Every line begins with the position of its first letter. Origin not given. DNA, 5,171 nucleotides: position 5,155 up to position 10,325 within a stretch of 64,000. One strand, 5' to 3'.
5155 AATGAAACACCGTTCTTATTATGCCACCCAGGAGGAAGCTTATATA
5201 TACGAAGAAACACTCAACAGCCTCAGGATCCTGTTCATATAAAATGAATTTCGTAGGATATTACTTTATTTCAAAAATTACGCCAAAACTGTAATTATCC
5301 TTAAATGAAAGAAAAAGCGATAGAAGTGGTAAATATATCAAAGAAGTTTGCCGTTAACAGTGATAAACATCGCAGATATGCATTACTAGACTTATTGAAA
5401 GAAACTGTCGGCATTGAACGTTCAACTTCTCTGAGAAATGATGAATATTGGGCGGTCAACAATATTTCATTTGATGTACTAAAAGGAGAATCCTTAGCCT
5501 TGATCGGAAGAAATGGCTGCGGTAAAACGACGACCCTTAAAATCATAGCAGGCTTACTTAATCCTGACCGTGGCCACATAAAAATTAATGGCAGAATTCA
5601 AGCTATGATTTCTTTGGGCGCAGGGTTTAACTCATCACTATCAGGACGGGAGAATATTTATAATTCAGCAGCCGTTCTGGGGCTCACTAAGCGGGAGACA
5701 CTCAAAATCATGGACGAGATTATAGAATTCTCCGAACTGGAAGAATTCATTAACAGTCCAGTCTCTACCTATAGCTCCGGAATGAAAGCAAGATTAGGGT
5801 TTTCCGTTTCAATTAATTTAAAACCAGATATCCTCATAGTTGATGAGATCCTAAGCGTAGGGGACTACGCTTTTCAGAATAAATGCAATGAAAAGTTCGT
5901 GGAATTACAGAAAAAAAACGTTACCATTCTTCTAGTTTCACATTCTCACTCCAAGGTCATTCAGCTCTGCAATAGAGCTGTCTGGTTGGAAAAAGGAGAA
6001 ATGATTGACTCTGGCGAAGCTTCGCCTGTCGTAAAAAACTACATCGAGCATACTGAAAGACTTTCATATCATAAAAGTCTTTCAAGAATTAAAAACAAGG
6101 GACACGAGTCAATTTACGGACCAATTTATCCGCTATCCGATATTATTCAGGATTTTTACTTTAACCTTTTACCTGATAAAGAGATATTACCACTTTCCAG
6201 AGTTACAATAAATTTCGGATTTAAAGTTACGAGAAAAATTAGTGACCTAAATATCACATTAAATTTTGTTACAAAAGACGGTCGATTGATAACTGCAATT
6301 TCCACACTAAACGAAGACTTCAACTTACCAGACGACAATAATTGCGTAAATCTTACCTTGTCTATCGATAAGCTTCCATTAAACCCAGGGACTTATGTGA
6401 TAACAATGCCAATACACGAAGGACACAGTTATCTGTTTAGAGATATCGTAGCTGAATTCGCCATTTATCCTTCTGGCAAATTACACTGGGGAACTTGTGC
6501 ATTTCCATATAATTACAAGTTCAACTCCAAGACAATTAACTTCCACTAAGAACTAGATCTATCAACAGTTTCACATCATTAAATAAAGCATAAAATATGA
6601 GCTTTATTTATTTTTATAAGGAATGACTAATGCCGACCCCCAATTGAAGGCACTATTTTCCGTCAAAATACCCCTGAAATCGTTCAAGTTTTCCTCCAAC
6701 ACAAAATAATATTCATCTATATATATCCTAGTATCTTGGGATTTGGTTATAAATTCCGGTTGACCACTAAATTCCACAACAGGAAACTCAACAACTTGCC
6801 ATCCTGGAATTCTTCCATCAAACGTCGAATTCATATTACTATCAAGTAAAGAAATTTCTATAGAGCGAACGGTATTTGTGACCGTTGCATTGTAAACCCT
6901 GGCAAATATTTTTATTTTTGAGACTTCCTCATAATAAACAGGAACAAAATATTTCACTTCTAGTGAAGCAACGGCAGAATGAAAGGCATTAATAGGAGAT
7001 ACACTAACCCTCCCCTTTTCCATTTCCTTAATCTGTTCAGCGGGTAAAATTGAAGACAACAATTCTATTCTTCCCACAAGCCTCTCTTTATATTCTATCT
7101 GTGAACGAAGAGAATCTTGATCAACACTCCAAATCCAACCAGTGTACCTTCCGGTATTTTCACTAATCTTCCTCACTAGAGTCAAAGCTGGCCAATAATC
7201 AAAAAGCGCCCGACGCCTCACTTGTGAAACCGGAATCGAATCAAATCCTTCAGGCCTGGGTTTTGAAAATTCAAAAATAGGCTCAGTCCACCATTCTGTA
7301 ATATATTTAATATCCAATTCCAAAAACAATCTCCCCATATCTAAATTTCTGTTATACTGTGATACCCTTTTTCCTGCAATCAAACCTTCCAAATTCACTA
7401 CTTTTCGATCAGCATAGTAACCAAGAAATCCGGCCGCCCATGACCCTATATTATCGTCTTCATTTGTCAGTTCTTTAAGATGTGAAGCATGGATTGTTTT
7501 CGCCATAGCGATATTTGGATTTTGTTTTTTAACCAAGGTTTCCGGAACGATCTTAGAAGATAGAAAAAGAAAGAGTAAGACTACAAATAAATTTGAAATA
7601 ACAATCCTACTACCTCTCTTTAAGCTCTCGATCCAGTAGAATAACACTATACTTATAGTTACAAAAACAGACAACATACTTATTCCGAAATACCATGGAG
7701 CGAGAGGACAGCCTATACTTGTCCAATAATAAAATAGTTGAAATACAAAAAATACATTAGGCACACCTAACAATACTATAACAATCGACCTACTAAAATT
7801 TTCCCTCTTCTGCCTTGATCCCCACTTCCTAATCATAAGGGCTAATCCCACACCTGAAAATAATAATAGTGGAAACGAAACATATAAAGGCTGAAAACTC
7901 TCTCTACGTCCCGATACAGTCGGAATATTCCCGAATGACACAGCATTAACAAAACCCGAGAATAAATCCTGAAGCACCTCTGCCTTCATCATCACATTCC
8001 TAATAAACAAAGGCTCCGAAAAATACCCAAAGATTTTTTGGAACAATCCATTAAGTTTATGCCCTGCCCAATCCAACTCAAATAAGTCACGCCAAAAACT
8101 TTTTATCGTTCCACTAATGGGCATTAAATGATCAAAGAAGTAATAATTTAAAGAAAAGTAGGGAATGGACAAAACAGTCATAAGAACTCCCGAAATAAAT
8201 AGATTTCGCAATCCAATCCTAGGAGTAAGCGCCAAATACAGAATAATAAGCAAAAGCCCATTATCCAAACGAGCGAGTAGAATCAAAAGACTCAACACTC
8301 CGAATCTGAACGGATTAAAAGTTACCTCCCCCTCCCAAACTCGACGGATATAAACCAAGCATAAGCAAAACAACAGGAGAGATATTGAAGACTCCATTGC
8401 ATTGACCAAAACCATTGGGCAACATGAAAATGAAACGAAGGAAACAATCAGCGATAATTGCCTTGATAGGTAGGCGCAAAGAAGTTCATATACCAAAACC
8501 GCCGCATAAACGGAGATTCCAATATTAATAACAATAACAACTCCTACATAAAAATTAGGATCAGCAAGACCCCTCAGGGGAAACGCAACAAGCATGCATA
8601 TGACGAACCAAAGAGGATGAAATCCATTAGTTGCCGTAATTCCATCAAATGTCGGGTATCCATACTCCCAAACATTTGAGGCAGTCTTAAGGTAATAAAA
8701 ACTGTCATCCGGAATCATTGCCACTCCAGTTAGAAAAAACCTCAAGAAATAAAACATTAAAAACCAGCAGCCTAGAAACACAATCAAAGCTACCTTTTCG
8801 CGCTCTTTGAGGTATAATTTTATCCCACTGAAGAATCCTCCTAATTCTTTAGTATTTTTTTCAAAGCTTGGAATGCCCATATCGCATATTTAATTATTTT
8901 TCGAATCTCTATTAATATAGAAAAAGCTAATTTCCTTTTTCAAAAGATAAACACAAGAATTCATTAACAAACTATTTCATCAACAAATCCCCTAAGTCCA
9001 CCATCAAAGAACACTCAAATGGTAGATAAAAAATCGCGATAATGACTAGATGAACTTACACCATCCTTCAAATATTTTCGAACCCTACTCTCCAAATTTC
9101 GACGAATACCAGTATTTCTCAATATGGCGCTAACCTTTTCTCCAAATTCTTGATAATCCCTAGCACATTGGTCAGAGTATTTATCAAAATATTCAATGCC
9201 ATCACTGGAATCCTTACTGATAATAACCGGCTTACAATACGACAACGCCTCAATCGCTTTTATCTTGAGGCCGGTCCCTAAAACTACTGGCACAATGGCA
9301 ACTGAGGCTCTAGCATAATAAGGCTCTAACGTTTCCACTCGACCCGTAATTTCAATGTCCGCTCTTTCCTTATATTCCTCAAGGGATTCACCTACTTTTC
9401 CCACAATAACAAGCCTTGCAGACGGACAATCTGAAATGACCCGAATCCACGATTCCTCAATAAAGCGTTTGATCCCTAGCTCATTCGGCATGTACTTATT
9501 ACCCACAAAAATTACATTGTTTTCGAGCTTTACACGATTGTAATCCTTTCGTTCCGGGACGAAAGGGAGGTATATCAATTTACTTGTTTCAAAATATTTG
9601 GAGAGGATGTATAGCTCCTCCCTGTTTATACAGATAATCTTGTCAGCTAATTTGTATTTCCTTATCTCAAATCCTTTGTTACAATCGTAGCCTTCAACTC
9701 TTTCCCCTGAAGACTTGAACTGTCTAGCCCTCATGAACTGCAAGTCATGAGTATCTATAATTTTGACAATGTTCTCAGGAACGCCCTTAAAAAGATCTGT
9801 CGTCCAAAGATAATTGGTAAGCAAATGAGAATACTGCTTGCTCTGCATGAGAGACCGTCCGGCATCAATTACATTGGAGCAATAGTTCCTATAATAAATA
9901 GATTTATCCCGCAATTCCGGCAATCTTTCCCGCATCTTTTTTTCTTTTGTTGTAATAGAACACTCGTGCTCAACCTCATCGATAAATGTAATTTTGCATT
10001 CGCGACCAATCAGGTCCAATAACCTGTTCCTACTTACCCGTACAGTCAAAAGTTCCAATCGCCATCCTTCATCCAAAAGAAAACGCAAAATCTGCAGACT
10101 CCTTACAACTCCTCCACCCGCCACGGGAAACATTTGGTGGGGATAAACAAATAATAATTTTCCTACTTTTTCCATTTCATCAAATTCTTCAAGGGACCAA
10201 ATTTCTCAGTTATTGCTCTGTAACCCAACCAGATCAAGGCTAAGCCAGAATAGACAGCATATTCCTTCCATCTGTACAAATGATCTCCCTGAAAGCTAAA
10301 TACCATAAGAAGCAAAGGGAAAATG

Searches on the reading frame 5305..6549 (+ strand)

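Call 60: search_protein_families(library=pfam, proteins=[window:5305-6549:+], max_evalue=0.00001)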
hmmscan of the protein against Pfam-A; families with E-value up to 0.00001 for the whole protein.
window:5305-6549:+ (414 aa): 2 families
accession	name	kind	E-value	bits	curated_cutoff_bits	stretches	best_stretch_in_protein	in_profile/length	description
PF00005.33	ABC_tran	-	1.9e-21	77.5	25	1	51-182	1-135/137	ABC transporter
PF14524.12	Wzt_C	-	4.2e-08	33.7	30.4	1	298-396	32-139/143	Wzt C-terminal domain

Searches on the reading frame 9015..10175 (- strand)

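Call 60: search_protein_families(library=pfam, proteins=[window:9015-10175:-], max_evalue=0.00001)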
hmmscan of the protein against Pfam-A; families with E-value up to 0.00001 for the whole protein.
window:9015-10175:- (386 aa): 2 families
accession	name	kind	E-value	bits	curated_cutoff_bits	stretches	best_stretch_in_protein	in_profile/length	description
PF13692.12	Glyco_trans_1_4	-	8e-17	62.3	27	1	219-353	2-141/142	Glycosyl transferases group 1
PF00534.26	Glycos_transf_1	-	3.4e-07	30.4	26.4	1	249-367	44-171/172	Glycosyl transferases group 1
